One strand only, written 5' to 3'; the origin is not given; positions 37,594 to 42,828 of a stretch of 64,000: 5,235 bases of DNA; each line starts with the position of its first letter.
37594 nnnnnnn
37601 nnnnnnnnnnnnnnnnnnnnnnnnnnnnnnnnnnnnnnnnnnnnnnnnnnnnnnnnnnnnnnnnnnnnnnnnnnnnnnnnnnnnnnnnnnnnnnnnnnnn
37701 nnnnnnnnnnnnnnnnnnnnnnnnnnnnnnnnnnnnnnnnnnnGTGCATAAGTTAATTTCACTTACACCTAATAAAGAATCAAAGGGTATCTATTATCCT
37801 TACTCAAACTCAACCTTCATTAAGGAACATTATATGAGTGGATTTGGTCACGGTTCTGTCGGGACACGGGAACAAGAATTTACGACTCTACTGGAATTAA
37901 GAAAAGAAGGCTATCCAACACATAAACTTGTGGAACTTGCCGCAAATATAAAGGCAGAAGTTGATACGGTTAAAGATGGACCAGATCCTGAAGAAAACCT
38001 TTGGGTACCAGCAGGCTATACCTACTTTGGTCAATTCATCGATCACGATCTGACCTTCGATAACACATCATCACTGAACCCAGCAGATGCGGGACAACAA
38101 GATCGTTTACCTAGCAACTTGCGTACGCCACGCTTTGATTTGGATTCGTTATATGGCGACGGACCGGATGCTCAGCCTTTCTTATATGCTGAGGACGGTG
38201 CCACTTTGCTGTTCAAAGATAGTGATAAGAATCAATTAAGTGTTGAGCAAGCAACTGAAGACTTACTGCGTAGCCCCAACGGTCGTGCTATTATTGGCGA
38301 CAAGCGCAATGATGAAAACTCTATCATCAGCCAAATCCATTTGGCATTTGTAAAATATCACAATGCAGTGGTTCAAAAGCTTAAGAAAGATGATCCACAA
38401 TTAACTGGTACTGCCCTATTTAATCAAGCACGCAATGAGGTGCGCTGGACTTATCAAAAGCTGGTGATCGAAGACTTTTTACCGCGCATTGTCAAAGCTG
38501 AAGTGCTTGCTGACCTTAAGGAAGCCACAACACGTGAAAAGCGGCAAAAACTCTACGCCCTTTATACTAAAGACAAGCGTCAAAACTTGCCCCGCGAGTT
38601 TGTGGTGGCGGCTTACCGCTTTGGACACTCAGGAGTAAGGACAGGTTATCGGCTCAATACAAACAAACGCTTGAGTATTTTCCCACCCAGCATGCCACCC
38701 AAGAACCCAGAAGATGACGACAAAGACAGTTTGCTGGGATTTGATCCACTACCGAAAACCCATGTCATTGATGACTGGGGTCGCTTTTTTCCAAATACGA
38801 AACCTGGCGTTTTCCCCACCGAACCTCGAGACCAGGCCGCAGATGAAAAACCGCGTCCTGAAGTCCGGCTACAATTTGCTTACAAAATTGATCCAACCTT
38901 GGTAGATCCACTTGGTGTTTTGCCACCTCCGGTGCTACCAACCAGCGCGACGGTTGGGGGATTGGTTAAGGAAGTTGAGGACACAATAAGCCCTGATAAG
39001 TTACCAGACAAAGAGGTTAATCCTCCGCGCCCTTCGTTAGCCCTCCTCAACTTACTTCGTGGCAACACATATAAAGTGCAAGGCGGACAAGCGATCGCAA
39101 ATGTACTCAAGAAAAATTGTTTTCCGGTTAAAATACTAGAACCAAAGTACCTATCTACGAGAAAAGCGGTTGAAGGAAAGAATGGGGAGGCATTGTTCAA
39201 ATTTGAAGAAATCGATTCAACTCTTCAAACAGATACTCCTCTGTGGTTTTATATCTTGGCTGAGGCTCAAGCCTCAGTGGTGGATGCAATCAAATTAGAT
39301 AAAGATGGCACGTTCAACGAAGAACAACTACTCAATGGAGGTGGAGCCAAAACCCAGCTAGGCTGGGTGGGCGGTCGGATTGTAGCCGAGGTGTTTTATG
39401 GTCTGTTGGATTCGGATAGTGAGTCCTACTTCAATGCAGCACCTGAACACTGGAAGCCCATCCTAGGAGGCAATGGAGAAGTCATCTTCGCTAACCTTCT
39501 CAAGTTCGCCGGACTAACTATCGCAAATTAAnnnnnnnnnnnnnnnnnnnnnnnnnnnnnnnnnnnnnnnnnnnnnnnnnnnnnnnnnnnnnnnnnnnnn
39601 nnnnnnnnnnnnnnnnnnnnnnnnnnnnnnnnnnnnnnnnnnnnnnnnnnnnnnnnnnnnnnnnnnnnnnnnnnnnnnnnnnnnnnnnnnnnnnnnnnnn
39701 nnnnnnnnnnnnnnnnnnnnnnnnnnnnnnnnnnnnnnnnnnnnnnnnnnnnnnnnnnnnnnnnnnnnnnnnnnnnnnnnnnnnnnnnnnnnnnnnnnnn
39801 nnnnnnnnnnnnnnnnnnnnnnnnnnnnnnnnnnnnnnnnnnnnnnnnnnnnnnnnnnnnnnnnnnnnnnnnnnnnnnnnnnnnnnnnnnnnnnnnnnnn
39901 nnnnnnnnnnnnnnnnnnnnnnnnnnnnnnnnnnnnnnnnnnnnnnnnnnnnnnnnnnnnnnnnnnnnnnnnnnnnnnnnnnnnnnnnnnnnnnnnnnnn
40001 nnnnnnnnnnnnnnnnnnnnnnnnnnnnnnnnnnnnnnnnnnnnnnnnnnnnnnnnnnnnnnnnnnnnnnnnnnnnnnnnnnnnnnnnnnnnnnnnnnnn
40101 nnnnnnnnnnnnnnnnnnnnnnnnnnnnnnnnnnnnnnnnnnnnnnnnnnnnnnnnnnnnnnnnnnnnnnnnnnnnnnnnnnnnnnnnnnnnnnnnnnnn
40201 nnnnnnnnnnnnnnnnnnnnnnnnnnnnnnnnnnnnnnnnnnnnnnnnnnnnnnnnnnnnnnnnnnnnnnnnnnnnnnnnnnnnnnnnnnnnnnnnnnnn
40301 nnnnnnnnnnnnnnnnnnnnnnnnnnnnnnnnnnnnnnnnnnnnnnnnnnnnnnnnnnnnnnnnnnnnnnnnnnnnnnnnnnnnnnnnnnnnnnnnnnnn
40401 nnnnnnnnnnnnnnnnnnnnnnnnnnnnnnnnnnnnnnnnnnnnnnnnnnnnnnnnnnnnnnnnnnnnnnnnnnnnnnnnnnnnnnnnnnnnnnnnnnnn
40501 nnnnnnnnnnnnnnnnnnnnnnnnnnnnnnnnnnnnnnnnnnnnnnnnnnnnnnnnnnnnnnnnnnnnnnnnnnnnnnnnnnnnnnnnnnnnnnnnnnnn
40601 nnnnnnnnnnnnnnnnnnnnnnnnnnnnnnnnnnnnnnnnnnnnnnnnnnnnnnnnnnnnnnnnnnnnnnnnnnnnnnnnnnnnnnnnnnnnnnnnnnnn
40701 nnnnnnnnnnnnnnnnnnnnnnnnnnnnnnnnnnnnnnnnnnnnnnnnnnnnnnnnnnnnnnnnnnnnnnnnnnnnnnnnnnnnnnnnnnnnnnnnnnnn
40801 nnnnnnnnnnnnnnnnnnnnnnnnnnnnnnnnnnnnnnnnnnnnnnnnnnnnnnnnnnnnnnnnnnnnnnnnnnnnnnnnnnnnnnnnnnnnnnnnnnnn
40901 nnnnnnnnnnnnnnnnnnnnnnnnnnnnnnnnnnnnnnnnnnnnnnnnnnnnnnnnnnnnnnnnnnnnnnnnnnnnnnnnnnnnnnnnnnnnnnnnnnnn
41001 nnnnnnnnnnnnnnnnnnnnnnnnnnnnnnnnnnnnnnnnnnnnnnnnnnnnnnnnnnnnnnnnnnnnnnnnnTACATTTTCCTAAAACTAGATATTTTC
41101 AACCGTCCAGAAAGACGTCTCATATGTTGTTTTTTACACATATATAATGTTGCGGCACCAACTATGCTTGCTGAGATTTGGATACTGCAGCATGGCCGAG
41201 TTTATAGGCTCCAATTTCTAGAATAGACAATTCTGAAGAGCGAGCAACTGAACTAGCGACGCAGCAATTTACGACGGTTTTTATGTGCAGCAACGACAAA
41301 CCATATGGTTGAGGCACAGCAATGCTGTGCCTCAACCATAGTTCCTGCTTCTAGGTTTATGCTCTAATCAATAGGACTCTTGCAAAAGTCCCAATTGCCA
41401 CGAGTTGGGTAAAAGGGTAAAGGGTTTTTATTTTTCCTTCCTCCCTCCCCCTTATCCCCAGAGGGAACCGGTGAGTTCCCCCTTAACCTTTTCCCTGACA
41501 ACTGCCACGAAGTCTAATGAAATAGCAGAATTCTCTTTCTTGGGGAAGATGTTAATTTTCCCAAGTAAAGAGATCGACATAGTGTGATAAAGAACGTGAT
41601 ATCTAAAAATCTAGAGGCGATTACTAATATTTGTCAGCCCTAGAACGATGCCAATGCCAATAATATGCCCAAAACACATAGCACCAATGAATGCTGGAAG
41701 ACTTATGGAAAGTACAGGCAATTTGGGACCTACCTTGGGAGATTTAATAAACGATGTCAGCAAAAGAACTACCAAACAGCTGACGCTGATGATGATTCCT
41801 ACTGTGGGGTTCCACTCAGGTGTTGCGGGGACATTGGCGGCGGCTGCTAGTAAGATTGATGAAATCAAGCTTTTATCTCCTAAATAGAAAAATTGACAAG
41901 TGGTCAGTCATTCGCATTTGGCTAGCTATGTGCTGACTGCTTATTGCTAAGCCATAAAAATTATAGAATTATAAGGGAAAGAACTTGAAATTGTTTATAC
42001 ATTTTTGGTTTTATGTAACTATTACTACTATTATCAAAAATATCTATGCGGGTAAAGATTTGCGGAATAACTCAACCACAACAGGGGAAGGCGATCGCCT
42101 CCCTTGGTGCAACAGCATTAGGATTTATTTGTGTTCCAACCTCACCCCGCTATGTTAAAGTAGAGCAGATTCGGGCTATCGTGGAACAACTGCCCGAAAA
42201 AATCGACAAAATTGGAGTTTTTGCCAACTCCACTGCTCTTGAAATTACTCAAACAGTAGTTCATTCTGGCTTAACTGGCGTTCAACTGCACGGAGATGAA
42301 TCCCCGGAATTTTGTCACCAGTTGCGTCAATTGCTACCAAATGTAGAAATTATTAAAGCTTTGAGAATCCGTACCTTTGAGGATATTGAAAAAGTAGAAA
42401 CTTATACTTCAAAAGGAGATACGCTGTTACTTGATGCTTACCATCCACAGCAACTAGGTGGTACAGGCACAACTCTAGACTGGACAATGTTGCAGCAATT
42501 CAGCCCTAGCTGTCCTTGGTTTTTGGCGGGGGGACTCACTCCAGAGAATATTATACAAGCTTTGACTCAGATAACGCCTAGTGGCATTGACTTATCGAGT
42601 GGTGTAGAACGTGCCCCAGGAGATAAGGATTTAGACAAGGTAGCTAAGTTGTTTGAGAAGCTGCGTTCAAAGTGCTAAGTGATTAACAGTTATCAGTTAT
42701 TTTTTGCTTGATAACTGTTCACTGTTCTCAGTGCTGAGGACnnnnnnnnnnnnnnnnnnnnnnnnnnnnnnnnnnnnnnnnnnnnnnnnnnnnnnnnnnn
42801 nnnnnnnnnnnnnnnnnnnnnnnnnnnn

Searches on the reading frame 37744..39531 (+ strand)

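Call 82: search_protein_families(library=pfam, proteins=[window:37744-39531:+], max_evalue=0.00001)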
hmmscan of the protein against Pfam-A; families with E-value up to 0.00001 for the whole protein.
window:37744-39531:+ (595 aa): 1 family
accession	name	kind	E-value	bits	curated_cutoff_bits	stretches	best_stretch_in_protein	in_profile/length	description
PF03098.20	An_peroxidase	-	2.8e-27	95.9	25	1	120-308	143-330/530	Animal haem peroxidase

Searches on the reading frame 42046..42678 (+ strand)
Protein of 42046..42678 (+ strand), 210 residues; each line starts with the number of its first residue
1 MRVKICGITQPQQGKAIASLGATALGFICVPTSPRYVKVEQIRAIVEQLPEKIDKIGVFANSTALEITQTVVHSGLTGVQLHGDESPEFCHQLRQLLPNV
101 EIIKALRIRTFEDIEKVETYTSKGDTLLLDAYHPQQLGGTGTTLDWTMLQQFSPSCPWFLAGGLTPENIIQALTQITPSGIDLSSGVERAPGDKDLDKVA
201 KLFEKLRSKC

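Call 82: search_protein_families(library=pfam, proteins=[window:42046-42678:+], max_evalue=0.00001)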
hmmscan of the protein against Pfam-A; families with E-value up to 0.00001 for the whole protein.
window:42046-42678:+ (210 aa): 1 family
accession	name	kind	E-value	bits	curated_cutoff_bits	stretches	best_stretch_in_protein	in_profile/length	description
PF00697.28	PRAI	-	1.2e-44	152.7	22.7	1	3-204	1-192/193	N-(5'phosphoribosyl)anthranilate (PRA) isomerase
